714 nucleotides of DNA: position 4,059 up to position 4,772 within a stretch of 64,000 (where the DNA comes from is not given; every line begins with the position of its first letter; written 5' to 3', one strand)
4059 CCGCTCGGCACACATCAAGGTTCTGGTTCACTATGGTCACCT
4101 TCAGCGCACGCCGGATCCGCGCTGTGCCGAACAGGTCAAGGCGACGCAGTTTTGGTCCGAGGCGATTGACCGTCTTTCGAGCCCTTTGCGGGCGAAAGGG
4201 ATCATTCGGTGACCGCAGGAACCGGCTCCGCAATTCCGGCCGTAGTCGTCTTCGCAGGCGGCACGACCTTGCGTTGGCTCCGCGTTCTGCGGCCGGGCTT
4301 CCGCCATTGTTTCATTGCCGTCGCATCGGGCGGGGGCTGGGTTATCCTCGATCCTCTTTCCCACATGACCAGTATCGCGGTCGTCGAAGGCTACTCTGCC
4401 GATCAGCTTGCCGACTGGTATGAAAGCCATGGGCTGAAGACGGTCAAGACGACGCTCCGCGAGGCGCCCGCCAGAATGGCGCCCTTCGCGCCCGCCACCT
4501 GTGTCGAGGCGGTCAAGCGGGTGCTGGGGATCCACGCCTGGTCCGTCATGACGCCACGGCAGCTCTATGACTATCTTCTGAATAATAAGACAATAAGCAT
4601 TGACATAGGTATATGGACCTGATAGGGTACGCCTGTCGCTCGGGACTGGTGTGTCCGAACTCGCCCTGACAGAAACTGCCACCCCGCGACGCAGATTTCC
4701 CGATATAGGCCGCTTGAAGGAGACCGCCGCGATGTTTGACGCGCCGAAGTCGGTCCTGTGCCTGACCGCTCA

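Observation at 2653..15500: T7-order head/neck/packaging module stranded in an origin-proximal core region, lacking integration, replication, ejection and fibre genes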

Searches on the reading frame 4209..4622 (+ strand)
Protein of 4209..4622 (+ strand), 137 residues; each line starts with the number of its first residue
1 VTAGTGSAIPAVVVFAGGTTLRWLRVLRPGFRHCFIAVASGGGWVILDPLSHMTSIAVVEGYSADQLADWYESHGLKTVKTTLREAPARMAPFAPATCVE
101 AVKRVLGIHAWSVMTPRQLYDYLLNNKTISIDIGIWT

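Call 8: search_protein_families(library=phrogs, proteins=[window:4209-4622:+], max_evalue=0.01)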
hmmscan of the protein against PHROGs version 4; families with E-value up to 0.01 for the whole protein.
window:4209-4622:+ (137 aa): 0 families

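Call 9: search_protein_families(library=pfam, proteins=[window:4209-4622:+], max_evalue=0.01)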
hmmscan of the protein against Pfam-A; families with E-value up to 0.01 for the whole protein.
window:4209-4622:+ (137 aa): 0 families

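Call 30: search_protein_families(library=ncbifam, proteins=[window:4209-4622:+], max_evalue=0.01)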
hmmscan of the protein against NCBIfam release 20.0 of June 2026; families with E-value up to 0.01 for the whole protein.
window:4209-4622:+ (137 aa): 1 family
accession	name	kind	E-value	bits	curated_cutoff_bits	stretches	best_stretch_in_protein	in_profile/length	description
NF000133.1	Erm32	exception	0.0068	15.9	550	1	6-85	152-231/280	23S rRNA (guanine(748)-N(1))-methyltransferase Erm(32)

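Call 42: search_solved_structures(query=A3, max_evalue=10, show_alignments=1)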
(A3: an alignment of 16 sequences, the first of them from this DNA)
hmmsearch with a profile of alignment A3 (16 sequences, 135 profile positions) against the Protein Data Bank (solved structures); distinct sequences matched with E-value up to 10: 1.
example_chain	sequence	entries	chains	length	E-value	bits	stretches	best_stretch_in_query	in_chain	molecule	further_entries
2x8x_X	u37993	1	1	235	0.4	13.5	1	72-129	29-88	TLR1789 PROTEIN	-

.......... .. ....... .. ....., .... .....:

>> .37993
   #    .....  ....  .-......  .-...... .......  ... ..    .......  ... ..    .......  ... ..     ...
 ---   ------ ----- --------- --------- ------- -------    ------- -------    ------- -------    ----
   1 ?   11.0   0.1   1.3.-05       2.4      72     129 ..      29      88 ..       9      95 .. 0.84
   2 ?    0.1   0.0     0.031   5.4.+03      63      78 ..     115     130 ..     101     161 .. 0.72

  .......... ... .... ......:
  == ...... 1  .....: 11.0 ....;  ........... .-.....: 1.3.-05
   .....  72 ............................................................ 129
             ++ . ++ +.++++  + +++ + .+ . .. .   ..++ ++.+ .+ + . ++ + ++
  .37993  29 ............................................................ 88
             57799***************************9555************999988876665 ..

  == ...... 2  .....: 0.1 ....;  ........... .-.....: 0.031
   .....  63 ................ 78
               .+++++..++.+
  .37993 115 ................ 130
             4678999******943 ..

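Call 67: predict_structure(alignment_id=A4)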
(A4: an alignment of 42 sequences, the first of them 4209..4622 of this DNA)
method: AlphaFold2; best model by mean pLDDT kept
length: 137 residues; sequences in the alignment: 42
mean_pLDDT: 85.5   pTM: 0.81
mean pLDDT of the five models: 85.5, 84.3, 82.1, 82.0, 81.2
residues with pLDDT >= 90: 84; 70-90: 35; 50-70: 10; < 50: 8
segments of 3 or more residues with pLDDT < 50: 134-137
pLDDT, mean of each block of 10 residues (from residue 1): 67 88 74 95 95 93 96 96 84 85 92 94 80 48
secondary structure, 60 per line:
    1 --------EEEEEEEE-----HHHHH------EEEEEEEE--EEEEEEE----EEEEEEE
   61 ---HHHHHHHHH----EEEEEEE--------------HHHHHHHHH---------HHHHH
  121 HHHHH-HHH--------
elements in order: E9-16 H22-26 E33-40 E43-49 E54-60 H64-72 E77-83 H98-106 H116-125

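Call 69: fold_search(model_id=the predicted structure, library=pdb)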
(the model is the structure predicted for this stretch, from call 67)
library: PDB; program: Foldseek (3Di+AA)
matches with E <= 10: 481; with E <= 0.001: 0
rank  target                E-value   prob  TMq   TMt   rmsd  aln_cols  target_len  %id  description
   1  2j7q_A                1.2e-01  0.33  0.27  0.18   9.1       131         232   11  Crystal structure of the ubiquitin-specific protease encoded by murine cytomegalovirus tegument protein M48 in complex (released 2007-03-20)
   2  5xfs_C                3.2e-01  0.60  0.30  0.16   6.7        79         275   13  Crystal structure of PE8-PPE15 in complex with EspG5 from M. tuberculosis (released 2017-08-30)
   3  6pnp_A                3.4e-01  0.21  0.20  0.15  14.0        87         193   14  Crystal structure of the splice insert-free neurexin-1 LNS2 domain in complex with neurexophilin-1 (released 2019-10-09)
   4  3n0z_A                4.8e-01  0.30  0.30  0.25   5.1        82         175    7  Adenylate cyclase class IV with active site ligand 3AT (released 2010-11-24)
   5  2j7q_C                5.4e-01  0.20  0.26  0.17   8.8       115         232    9  Crystal structure of the ubiquitin-specific protease encoded by murine cytomegalovirus tegument protein M48 in complex (released 2007-03-20)
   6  2fjt_B                6.4e-01  0.28  0.30  0.25   5.0        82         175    7  Adenylyl cyclase class iv from Yersinia pestis (released 2006-11-14)
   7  6pnq_A                6.8e-01  0.14  0.20  0.15  13.5        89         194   12  Crystal structure of the SS2A splice insert-containing neurexin-1 LNS2 domain in complex with neurexophilin-1 (released 2019-10-09)
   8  2h0b_A                7.6e-01  0.16  0.20  0.16  11.7        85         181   12  Crystal Structure of the second LNS/LG domain from Neurexin 1 alpha (released 2006-06-20)
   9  3kw0_B                8.1e-01  0.20  0.28  0.22   5.8        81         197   16  Crystal structure of Cysteine peptidase (NP_982244.1) from BACILLUS CEREUS ATCC 10987 at 2.50 A resolution (released 2009-12-15)
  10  3poy_A                8.1e-01  0.16  0.20  0.04  11.8        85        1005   12  Crystal Structure of the alpha-Neurexin-1 ectodomain, LNS 2-6 (released 2011-06-08)
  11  2fbl_B                8.1e-01  0.13  0.23  0.22   7.7        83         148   10  The crystal structure of the hypothetical protein NE1496 (released 2005-12-20)
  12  2x1g_B                8.1e-01  0.09  0.25  0.24  11.5       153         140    8  Crystal structure of Importin13 - Mago-Y14 complex (released 2010-02-16)
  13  6xp5_R                9.1e-01  0.06  0.22  0.16  17.4       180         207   14  Head-Middle module of Mediator (released 2021-03-03)
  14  3kw0_D                9.6e-01  0.18  0.28  0.23   5.8        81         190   16  Crystal structure of Cysteine peptidase (NP_982244.1) from BACILLUS CEREUS ATCC 10987 at 2.50 A resolution (released 2009-12-15)
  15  2r16                  1.1e+00  0.12  0.19  0.15  13.1        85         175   14  Crystal Structure of bovine neurexin 1 alpha LNS/LG domain 4 (with no splice insert) (released 2008-03-25)
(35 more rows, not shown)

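Call 74: fold_search(model_id=the predicted structure, library=viral)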
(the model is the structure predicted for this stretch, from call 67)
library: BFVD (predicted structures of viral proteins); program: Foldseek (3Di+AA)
matches with E <= 10: 866; with E <= 0.001: 6
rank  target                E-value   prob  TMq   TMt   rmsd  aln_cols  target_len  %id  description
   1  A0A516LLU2            2.5e-08  1.00  0.71  0.49   3.0       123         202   27  (no name in the UniProt tables at hand)
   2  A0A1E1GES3            2.8e-08  1.00  0.74  0.68   3.2       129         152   32  (no name in the UniProt tables at hand)
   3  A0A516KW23            1.8e-06  1.00  0.67  0.63   5.1       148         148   18  (no name in the UniProt tables at hand)
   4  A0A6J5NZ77            1.5e-05  1.00  0.67  0.74   3.3       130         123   23  Uncharacterized protein [uncultured Caudovirales phage]
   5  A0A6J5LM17            1.6e-05  1.00  0.70  0.70   3.0       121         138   16  Uncharacterized protein [uncultured Caudovirales phage]
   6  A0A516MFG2            5.9e-05  1.00  0.60  0.54   6.2       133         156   22  (no name in the UniProt tables at hand)
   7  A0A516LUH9            2.3e-03  1.00  0.52  0.59   3.3       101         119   21  (no name in the UniProt tables at hand)
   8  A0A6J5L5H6            1.3e-02  1.00  0.52  0.58   3.5        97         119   26  Uncharacterized protein [uncultured Caudovirales phage]
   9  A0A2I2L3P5            1.2e-01  0.21  0.27  0.19  13.7       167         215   10  Uncharacterized protein [Orpheovirus IHUMI-LCC2]
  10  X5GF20                1.8e-01  0.12  0.22  0.18  13.8       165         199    9  PIF-4 [Nilaparvata lugens endogenous nudivirus]
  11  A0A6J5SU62            1.9e-01  0.18  0.25  0.26  14.2       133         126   14  Uncharacterized protein [uncultured Caudovirales phage]
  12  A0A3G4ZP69            2.0e-01  0.08  0.18  0.10  19.4       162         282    8  Uncharacterized protein [Terrestrivirus sp.]
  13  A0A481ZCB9            2.4e-01  0.51  0.38  0.21   6.9       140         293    6  Uncharacterized protein [Pithovirus LCPAC401]
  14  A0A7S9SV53            2.5e-01  0.18  0.29  0.32  12.7       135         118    9  (no name in the UniProt tables at hand)
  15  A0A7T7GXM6            2.6e-01  0.38  0.34  0.10   7.2       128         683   16  (no name in the UniProt tables at hand)
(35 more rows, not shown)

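Call 90: search_protein_families(library=padloc, proteins=[window:4209-4622:+], max_evalue=0.01)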
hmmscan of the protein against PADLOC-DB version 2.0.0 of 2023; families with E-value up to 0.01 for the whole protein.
window:4209-4622:+ (137 aa): 0 families
